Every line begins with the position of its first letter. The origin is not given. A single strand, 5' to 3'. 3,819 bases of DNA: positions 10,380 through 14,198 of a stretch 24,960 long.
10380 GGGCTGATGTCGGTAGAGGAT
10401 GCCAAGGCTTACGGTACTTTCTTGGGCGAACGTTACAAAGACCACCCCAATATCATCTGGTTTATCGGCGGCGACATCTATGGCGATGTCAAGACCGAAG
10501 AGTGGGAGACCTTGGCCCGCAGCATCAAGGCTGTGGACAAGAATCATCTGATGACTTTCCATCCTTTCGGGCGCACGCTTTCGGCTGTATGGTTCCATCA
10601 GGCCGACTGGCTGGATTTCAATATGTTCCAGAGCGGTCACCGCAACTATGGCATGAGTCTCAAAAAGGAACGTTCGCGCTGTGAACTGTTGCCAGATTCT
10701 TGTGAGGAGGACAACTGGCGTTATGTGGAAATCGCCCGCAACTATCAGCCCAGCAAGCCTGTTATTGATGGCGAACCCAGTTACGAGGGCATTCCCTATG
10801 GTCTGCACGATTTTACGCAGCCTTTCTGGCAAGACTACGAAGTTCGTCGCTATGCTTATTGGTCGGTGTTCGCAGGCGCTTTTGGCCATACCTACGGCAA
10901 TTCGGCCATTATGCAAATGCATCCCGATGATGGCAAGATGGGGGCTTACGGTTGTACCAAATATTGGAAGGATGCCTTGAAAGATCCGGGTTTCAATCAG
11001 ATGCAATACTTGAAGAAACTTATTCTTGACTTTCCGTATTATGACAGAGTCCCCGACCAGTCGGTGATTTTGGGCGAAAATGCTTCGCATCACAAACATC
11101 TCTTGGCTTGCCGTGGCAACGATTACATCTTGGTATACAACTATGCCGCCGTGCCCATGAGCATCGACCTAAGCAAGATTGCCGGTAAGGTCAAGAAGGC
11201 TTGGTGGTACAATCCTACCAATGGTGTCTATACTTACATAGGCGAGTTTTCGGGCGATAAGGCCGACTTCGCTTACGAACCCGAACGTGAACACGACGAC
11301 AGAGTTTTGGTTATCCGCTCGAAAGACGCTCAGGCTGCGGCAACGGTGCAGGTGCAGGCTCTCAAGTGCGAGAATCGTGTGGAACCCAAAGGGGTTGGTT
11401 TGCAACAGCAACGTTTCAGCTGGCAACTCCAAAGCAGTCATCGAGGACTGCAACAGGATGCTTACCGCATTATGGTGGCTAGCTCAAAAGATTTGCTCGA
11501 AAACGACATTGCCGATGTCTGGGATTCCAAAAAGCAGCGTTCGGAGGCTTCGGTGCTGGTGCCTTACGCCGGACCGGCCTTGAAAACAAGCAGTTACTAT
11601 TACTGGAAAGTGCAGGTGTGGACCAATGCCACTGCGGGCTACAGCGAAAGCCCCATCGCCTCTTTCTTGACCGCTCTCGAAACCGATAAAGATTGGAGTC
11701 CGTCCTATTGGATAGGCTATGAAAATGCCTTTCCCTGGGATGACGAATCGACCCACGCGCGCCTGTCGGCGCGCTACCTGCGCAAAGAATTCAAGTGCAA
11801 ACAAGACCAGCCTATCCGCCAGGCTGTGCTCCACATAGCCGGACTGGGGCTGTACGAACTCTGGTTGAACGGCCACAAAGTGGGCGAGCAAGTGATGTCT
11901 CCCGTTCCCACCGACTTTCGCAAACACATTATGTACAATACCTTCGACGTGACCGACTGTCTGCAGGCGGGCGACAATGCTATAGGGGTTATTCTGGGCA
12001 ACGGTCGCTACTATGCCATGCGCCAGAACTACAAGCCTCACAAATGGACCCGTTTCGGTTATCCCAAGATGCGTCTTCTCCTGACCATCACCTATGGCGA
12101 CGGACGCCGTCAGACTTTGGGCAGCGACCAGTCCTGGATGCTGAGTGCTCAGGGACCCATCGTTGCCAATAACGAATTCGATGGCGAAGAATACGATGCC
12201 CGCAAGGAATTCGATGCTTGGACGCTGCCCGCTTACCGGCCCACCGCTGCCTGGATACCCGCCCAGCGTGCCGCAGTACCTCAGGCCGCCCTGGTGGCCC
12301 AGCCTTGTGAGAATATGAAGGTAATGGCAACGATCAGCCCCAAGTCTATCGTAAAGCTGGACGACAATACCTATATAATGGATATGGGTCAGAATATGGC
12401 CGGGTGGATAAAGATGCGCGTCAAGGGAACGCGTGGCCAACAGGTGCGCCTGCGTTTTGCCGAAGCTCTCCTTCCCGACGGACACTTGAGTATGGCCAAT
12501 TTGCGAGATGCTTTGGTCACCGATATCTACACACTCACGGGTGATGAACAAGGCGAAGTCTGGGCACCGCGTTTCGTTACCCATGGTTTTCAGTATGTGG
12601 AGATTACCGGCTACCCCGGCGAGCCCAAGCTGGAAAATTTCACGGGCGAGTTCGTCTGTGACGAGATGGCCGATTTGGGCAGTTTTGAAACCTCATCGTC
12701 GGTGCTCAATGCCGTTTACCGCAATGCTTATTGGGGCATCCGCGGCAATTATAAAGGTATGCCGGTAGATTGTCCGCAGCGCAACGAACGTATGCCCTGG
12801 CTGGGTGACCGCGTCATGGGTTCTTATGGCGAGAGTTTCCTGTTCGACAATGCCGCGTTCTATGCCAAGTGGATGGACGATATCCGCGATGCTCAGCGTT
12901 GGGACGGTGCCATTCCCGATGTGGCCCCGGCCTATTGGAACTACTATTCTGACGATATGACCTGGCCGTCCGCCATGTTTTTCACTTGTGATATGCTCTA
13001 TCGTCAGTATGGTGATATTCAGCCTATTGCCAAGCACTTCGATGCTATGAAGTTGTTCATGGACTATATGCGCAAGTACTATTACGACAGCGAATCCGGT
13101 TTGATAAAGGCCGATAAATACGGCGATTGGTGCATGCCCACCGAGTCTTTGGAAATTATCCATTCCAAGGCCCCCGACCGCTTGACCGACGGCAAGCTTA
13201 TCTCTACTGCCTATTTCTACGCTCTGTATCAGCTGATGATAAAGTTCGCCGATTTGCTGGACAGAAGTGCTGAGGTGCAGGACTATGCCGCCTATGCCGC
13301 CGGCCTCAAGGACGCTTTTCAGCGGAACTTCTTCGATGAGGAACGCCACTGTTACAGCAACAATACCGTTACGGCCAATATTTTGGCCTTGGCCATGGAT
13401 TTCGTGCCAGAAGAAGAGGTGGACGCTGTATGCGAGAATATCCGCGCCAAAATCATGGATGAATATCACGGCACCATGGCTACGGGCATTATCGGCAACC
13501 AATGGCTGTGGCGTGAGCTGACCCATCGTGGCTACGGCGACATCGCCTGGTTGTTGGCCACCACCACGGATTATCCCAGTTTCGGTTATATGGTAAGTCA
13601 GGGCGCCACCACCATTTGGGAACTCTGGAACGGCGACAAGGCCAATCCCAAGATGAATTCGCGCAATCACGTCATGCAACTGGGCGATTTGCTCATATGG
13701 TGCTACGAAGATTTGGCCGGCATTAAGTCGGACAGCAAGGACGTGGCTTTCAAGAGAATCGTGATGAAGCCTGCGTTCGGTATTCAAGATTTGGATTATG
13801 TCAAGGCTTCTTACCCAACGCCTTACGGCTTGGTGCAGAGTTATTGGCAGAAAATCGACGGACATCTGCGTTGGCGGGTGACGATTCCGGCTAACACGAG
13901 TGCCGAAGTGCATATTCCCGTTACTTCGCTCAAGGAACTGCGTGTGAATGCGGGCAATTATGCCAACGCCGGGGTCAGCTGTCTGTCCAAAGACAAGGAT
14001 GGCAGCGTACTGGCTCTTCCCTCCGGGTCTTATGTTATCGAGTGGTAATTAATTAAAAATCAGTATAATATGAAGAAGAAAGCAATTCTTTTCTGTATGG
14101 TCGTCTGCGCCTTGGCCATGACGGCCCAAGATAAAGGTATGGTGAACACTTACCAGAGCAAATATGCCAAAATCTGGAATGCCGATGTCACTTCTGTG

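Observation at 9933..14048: GH140 apiosidase - GH78 rhamnosidase natural fusion enzyme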

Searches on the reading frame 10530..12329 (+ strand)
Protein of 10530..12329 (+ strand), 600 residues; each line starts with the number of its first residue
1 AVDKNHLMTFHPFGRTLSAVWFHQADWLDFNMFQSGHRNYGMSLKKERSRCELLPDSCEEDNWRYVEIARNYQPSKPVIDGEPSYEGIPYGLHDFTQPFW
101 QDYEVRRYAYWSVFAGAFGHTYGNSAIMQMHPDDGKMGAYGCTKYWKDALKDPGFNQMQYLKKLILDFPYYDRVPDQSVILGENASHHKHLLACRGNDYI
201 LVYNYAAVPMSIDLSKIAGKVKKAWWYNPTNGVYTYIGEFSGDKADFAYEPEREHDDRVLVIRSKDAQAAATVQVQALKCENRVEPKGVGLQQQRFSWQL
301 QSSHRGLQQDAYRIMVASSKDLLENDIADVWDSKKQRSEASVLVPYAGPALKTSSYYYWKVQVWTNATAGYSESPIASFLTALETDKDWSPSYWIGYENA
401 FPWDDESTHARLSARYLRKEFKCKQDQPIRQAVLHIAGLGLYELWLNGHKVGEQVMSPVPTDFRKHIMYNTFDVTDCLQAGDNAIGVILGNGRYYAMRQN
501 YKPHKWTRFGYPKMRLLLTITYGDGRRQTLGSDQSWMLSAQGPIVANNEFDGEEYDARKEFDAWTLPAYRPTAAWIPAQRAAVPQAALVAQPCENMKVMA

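Call 48: search_protein_representatives(protein=window:10530-12329:+)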
Query: 600 residues. Proteins with E-value up to 0.001 (for the whole library): 16462; up to 1e-10: 8561; up to 1e-30: 1867. The best 150 are listed.
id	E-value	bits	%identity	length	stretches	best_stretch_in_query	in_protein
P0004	4.4e-237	804.8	59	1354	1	2-599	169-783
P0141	1.0e-96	341.1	51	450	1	270-599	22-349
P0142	4.0e-85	302.8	44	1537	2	270-598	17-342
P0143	6.0e-84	298.9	56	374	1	3-241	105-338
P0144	2.7e-81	290.1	53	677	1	3-268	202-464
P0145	2.9e-79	283.4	45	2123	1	269-593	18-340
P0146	1.9e-77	277.4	47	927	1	277-591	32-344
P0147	4.6e-77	276.2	43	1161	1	270-598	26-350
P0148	6.1e-77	275.8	43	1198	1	269-594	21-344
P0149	3.5e-76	273.3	51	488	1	2-245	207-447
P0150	9.4e-76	271.9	44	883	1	272-599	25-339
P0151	5.0e-75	269.5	37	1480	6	278-381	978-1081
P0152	3.0e-74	266.9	44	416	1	270-596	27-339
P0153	1.7e-73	264.4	50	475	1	3-264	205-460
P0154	1.8e-73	264.3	39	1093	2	386-598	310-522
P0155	2.4e-73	263.9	44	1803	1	294-596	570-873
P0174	5.5e-69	249.5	39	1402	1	268-594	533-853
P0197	3.0e-62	227.3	45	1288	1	3-263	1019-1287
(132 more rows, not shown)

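Call 49: search_protein_families(library=pfam, proteins=[P0142, P0151, P0197, P0145, P0155, P0174], max_evalue=1e-8)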
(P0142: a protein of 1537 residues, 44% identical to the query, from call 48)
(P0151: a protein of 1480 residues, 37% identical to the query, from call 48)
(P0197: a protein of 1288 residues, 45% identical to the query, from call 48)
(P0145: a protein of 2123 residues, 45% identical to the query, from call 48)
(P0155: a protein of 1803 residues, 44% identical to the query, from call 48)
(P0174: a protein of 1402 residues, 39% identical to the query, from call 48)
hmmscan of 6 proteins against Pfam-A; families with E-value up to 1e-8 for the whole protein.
P0142 (1537 aa): 7 families
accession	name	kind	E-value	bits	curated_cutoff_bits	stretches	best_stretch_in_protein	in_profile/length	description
PF17389.8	Bac_rhamnosid6H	-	3.1e-107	359.2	24.5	1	459-802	3-337/339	Bacterial alpha-L-rhamnosidase 6 hairpin glycosidase domain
PF13088.12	BNR_2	-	1.1e-91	307.5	31.4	1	953-1230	1-276/277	BNR repeat-like domain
PF08531.16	Bac_rhamnosid_N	-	7.1e-51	172.9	25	1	174-344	3-172/172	Alpha-L-rhamnosidase N-terminal domain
PF25788.1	Ig_Rha78A_N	-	1.9e-34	118.5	27.4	1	22-131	1-105/105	Rha78A-like, N-terminal immunoglobulin domain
PF05592.18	Bac_rhamnosid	-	2.3e-34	117.8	22.2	1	353-453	2-102/102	Bacterial alpha-L-rhamnosidase concanavalin-like domain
PF17390.7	Bac_rhamnosid_C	-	4.7e-19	68.4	22.1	1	807-881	2-74/78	Bacterial alpha-L-rhamnosidase C-terminal domain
PF01261.30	AP_endonuc_2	-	2.8e-18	67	31.1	1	1296-1522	2-236/249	Xylose isomerase-like TIM barrel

P0151 (1480 aa): 2 families
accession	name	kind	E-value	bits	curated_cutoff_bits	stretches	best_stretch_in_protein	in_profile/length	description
PF25788.1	Ig_Rha78A_N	-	1.3e-149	488.7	27.4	6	1090-1194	3-101/105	Rha78A-like, N-terminal immunoglobulin domain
PF17210.9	SdrD_B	-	3.5e-10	40.5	29.7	1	1364-1444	3-77/112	SdrD B-like domain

P0197 (1288 aa): 5 families
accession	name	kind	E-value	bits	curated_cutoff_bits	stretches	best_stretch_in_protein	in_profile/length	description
PF22124.2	Glyco_hydro_95_cat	-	1.6e-163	544.8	27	1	307-741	2-408/408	Glycosyl hydrolase family 95 catalytic domain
PF13204.13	Apiosidase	-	3.4e-77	260.6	26.5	1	876-1185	3-316/320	Apiosidase-like, catalytic domain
PF14498.12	Glyco_hyd_65N_2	-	2.4e-63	214.8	27.7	1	37-283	2-232/234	Glycosyl hydrolase family 65, N-terminal domain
PF21307.2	Glyco_hydro_95_C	-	6e-18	65.6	27.6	1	743-807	1-64/94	Glycoside hydrolase family 95, C-terminal domain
PF12904.13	Collagen_bind_2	-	3.7e-13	49.6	22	1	1196-1286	2-91/92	Putative collagen-binding domain of a collagenase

P0145 (2123 aa): 7 families
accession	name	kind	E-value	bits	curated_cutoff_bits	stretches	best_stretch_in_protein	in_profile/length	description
PF17389.8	Bac_rhamnosid6H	-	9e-110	367.6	24.5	1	460-805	1-339/339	Bacterial alpha-L-rhamnosidase 6 hairpin glycosidase domain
PF05345.18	He_PIG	-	2.4e-65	217.4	24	3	1834-1913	8-96/96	Putative Ig domain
PF08531.16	Bac_rhamnosid_N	-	6.9e-59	199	25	1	174-347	1-172/172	Alpha-L-rhamnosidase N-terminal domain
PF05592.18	Bac_rhamnosid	-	9.8e-37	125.4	22.2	1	356-456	2-102/102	Bacterial alpha-L-rhamnosidase concanavalin-like domain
PF25788.1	Ig_Rha78A_N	-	1.1e-34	119.3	27.4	1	24-134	1-105/105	Rha78A-like, N-terminal immunoglobulin domain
PF17963.7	Big_9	-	1.5e-33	116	23.6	0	1826-1911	1-89/89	Bacterial Ig domain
PF17390.7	Bac_rhamnosid_C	-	2.9e-19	69.1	22.1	1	807-879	1-73/78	Bacterial alpha-L-rhamnosidase C-terminal domain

P0155 (1803 aa): 7 families
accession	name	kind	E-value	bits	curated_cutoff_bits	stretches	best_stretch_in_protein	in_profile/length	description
PF17389.8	Bac_rhamnosid6H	-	2.2e-107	359.7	24.5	1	1000-1343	2-338/339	Bacterial alpha-L-rhamnosidase 6 hairpin glycosidase domain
PF13088.12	BNR_2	-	2.2e-77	260.6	31.4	1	1466-1787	1-277/277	BNR repeat-like domain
PF08531.16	Bac_rhamnosid_N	-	5.7e-47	160.2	25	1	705-876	1-171/172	Alpha-L-rhamnosidase N-terminal domain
PF05592.18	Bac_rhamnosid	-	2.2e-31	108.2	22.2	1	897-994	5-101/102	Bacterial alpha-L-rhamnosidase concanavalin-like domain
PF00544.25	Pectate_lyase_4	-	3.1e-23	82.9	24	1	76-244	24-211/211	Pectate lyase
PF25788.1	Ig_Rha78A_N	-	6.4e-20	71.8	27.4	1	571-662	21-103/105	Rha78A-like, N-terminal immunoglobulin domain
PF17390.7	Bac_rhamnosid_C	-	1.5e-17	63.6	22.1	1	1346-1420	1-74/78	Bacterial alpha-L-rhamnosidase C-terminal domain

P0174 (1402 aa): 6 families
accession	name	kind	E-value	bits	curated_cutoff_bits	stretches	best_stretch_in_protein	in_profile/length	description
PF17389.8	Bac_rhamnosid6H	-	1.9e-96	323.8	24.5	1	977-1316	5-338/339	Bacterial alpha-L-rhamnosidase 6 hairpin glycosidase domain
PF08531.16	Bac_rhamnosid_N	-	1.4e-50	171.9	25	1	688-857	1-170/172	Alpha-L-rhamnosidase N-terminal domain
PF16499.11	Melibiase_2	-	6.5e-39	134.4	23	1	28-302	2-283/284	Alpha galactosidase A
PF25788.1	Ig_Rha78A_N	-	1.6e-32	112.3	27.4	1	542-649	3-105/105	Rha78A-like, N-terminal immunoglobulin domain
PF05592.18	Bac_rhamnosid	-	5e-19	68.5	22.2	1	871-950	6-85/102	Bacterial alpha-L-rhamnosidase concanavalin-like domain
PF17390.7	Bac_rhamnosid_C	-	3.5e-16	59.2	22.1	1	1325-1393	5-71/78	Bacterial alpha-L-rhamnosidase C-terminal domain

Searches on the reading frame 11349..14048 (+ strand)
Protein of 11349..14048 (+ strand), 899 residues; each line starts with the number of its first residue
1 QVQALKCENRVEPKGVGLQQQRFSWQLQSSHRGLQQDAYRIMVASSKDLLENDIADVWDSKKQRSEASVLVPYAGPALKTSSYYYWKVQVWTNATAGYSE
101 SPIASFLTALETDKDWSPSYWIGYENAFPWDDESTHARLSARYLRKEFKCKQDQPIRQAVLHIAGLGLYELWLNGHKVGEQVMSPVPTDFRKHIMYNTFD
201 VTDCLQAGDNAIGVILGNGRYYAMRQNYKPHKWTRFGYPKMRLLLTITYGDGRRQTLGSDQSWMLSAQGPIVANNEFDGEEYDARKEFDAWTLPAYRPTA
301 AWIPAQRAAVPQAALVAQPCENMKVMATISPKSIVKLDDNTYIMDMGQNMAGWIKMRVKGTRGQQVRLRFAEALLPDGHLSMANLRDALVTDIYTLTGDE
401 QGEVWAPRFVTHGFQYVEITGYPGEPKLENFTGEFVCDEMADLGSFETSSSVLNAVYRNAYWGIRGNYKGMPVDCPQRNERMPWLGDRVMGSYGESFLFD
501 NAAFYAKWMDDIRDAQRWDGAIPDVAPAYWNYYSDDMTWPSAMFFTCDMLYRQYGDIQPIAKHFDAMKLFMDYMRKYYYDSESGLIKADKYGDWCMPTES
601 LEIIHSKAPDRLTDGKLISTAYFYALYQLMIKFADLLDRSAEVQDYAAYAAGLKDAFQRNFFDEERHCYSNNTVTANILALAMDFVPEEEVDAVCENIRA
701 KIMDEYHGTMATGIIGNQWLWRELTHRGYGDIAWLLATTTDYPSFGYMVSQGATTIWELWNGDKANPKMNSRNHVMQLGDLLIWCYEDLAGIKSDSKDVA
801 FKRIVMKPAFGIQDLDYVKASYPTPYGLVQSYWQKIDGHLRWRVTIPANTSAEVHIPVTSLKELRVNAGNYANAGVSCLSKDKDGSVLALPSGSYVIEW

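Call 18: search_solved_structures(query=window:11349-14048:+, max_evalue=10)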
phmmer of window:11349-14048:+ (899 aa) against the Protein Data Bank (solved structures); distinct sequences matched with E-value up to 10: 4.
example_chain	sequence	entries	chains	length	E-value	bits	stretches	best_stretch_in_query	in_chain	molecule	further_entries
6i60_A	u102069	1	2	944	1.4e-162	546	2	5-690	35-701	Alpha-rhamnosidase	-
3w5m_A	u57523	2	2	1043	1.7e-136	459.7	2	113-878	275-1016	Putative rhamnosidase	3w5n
6gsz_A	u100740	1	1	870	6.8e-99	335.2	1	12-869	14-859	Alpha-L-rhamnosidase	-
9sob_V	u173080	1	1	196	0.044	14.8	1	714-780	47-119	Nuclear pore complex protein NUP214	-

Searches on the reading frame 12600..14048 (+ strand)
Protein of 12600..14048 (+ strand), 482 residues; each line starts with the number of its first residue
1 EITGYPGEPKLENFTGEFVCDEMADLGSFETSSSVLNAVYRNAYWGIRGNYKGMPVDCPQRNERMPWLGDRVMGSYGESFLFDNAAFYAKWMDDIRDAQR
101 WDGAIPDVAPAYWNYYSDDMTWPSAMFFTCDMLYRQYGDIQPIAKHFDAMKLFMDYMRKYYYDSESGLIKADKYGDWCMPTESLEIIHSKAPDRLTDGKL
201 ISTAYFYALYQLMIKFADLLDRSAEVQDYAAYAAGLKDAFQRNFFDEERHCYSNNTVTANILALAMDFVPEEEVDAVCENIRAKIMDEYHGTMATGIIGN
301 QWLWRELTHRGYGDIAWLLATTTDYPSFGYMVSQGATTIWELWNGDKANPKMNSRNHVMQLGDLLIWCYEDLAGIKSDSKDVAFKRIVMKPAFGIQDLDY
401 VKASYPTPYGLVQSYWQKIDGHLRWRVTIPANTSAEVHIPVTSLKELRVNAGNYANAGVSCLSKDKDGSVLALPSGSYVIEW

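Call 30: search_solved_structures(query=window:12600-14048:+, max_evalue=1e-20, show_alignments=2)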
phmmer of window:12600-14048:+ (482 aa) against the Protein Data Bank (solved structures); distinct sequences matched with E-value up to 1e-20: 3.
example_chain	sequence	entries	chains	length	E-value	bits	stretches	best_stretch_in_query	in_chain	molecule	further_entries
6i60_A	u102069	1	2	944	5.4e-81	275.8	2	1-272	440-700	Alpha-rhamnosidase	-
3w5m_A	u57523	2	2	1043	3.2e-60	207.3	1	1-461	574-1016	Putative rhamnosidase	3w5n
6gsz_A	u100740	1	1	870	1.7e-38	135.7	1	2-452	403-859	Alpha-L-rhamnosidase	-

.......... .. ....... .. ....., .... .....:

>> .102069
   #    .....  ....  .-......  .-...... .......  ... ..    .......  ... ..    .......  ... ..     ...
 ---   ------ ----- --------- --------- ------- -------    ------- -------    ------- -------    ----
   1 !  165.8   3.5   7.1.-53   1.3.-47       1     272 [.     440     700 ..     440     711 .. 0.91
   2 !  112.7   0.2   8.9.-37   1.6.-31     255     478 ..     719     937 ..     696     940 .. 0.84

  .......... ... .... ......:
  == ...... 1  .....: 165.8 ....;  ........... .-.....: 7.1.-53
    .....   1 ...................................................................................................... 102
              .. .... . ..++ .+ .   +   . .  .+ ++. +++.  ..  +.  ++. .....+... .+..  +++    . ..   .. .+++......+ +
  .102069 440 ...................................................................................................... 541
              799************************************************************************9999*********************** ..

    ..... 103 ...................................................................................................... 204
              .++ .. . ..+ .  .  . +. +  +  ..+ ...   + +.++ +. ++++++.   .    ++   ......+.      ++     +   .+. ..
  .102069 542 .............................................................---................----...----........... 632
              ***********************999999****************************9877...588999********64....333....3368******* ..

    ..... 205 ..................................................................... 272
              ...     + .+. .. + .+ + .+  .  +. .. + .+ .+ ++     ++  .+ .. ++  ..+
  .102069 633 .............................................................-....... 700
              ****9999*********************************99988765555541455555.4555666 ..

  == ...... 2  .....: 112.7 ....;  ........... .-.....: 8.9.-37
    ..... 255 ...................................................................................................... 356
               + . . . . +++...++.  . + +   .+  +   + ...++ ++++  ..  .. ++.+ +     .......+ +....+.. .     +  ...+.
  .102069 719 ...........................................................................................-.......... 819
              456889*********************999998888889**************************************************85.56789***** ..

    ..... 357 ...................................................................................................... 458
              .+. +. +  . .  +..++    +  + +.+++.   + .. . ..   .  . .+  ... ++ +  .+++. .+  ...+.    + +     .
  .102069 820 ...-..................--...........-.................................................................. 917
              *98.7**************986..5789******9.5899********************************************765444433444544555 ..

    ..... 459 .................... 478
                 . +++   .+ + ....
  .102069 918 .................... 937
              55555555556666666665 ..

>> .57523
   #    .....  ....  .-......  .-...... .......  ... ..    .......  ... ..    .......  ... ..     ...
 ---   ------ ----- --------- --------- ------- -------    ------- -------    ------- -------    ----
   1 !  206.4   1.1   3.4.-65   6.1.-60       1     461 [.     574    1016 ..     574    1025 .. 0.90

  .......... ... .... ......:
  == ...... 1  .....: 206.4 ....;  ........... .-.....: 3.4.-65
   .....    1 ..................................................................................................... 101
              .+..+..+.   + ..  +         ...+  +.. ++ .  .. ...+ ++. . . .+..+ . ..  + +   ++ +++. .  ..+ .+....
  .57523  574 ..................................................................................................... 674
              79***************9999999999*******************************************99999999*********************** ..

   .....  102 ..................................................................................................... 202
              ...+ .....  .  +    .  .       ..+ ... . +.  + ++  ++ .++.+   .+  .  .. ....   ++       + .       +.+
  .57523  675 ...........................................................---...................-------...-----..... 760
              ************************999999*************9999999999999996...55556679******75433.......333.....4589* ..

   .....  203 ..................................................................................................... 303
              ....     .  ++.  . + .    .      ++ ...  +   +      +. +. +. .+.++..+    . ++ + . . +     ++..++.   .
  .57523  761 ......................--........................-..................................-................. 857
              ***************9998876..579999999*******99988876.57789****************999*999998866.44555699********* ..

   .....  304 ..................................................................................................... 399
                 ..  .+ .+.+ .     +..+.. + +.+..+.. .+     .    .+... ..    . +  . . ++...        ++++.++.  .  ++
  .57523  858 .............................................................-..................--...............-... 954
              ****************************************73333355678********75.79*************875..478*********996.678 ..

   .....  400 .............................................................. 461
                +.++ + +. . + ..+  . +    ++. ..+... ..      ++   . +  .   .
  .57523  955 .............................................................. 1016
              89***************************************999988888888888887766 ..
